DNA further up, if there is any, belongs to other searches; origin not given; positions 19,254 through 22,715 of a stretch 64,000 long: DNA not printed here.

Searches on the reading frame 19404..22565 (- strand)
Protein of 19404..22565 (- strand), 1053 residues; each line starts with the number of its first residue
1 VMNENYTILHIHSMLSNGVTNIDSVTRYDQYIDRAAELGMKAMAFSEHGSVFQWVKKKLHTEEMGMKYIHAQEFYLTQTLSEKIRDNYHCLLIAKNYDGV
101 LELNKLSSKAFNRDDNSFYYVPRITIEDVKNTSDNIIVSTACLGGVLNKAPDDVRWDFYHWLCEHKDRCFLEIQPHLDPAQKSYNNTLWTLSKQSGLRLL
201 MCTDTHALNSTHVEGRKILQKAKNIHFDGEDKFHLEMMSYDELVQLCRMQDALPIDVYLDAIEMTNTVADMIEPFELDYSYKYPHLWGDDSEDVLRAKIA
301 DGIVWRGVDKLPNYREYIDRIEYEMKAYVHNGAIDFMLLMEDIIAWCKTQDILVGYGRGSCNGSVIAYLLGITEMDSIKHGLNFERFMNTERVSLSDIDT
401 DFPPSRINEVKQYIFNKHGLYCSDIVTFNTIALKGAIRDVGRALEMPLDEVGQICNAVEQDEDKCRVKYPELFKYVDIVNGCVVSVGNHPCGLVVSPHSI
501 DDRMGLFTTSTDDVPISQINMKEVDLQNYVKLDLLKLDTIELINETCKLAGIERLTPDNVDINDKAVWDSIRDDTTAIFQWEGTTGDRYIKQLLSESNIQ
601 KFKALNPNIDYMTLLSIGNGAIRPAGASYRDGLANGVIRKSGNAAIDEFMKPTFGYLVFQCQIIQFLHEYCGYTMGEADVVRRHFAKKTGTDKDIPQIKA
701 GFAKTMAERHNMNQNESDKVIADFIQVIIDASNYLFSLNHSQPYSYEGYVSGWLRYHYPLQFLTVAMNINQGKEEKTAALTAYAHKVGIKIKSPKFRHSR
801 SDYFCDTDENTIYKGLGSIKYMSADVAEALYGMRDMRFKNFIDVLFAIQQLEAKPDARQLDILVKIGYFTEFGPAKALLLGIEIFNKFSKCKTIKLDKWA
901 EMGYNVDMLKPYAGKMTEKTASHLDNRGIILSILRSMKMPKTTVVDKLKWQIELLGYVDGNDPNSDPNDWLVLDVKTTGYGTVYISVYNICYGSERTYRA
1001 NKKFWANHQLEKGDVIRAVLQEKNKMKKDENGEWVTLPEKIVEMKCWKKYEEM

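Call 10: search_dna_similar(query=window:19404-22565:-, collection=phages, mode=protein, max_rows=25)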
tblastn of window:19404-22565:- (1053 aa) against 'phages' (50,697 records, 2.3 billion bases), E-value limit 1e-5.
Records with a match: 1430; places in all: 1435; records where one place covers at least 80% of the query: 566.
Best place of each record, by identity: <60% 1430.
By first word of the organism name: Pseudomonas 302; Mycobacterium 281; Streptomyces 211; Gordonia 132; Bacillus 99; Staphylococcus 47; Bacteriophage 45; Microbacterium 36; Escherichia 31; Lactococcus 22; and 57 more.
By host as written in the record: Mycobacterium smegmatis mc2 155 203; Pseudomonas aeruginosa 118; - 103; Pseudomonas aeruginosa PAO1 86; Streptomyces griseus ATCC 10137 81; Gordonia terrae 3612 65; Streptomyces lividans JI 1326 44; Mycobacterium smegmatis mc#155 37; and 239 more.
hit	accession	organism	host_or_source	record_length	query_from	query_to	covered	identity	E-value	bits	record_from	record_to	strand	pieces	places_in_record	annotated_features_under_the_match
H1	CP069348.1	Clostridioides phage pCD1602_4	water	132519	5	1035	98%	49.2%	0e+0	1041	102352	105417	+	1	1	record has no annotation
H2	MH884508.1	Bacillus phage vB_BcoS-136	Bacillus cohnii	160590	1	1035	98%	43.7%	0e+0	876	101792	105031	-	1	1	dnaE: DNA polymerase III subunit alpha | putative NHN endonuclease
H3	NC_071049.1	Bacillus phage vB_BcoS-136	Bacillus cohnii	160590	1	1035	98%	43.7%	0e+0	876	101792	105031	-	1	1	dnaE: DNA polymerase III subunit alpha | HNH endonuclease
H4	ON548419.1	Bacillus phage vB_BanS-Thrax3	Bacillus anthracis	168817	1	1053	100%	42.5%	0e+0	855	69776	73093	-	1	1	DNA polymerase III alpha subunit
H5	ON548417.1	Bacillus phage vB_BanS-Thrax1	Bacillus anthracis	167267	1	1053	100%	42.4%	0e+0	854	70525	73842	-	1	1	DNA polymerase III alpha subunit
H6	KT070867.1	Bacillus phage PBC2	Bacillus cereus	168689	1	1053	100%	42.4%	0e+0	848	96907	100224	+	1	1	DNA polymerase III alpha subunit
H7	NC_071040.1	Bacillus phage PBC2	Bacillus cereus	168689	1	1053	100%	42.4%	0e+0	848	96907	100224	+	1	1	DNA polymerase III alpha subunit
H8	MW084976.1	Bacillus phage Kirov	Bacillus cereus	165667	4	1053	100%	41.9%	0e+0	850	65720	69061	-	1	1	DNA polymerase III alpha subunit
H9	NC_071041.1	Bacillus phage Kirov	Bacillus cereus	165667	4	1053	100%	41.9%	0e+0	850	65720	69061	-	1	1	DNA polymerase III alpha subunit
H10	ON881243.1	Bacillus phage PK-3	Bacillus sp.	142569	4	1038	98%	42.0%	0e+0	846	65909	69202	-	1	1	PHP domain-containing protein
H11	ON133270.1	Bacillus phage 2S-4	Rosselomorea vietnamensis FJAT-46955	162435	4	1038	98%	41.9%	0e+0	847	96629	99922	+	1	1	DNA-directed DNA polymerase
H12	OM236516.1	Bacillus phage FADO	Bacillus subtilis BEST7003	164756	4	1038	98%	41.8%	0e+0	845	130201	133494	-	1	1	DNA polymerase III alpha subunit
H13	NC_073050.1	Bacillus phage FADO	Bacillus subtilis BEST7003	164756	4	1038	98%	41.8%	0e+0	845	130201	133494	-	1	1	DNA polymerase III alpha subunit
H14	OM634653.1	Bacillus phage vB_BsuS_PJN02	Bacillus subtilis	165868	4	1038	98%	41.8%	0e+0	843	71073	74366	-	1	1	DNA polymerase III alpha subunit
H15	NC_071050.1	Bacillus phage vB_BsuS_PJN02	Bacillus subtilis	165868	4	1038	98%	41.8%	0e+0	843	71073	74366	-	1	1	DNA polymerase III alpha subunit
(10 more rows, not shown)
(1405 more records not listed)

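Call 11: search_protein_families(library=phrogs, proteins=[window:19404-22565:-])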
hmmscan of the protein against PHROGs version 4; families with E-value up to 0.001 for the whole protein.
window:19404-22565:- (1053 aa): 9 families
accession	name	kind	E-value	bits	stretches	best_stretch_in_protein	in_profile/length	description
phrog_405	-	DNA, RNA and nucleotide metabolism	3.8e-224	748.1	1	3-1041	41-1067/1190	DNA polymerase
phrog_11165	-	DNA, RNA and nucleotide metabolism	1.1e-62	213.2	1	290-839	10-580/782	DNA polymerase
phrog_7513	-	unknown function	4.2e-58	198.3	2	1-276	6-303/461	-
phrog_12219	-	DNA, RNA and nucleotide metabolism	6.4e-46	158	1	396-897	2-548/823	DNA polymerase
phrog_11119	-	DNA, RNA and nucleotide metabolism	1.1e-37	131.2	1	765-1016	1-259/299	DNA polymerase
phrog_21652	-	DNA, RNA and nucleotide metabolism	3.1e-34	119.4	2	359-447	35-124/476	DNA polymerase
phrog_13169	-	DNA, RNA and nucleotide metabolism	1.7e-24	87.5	2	312-393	333-414/463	DNA polymerase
phrog_11127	-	DNA, RNA and nucleotide metabolism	1e-10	42.9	1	314-388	96-170/171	DNA polymerase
phrog_4335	-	unknown function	2.4e-08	34.6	1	723-835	20-130/421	-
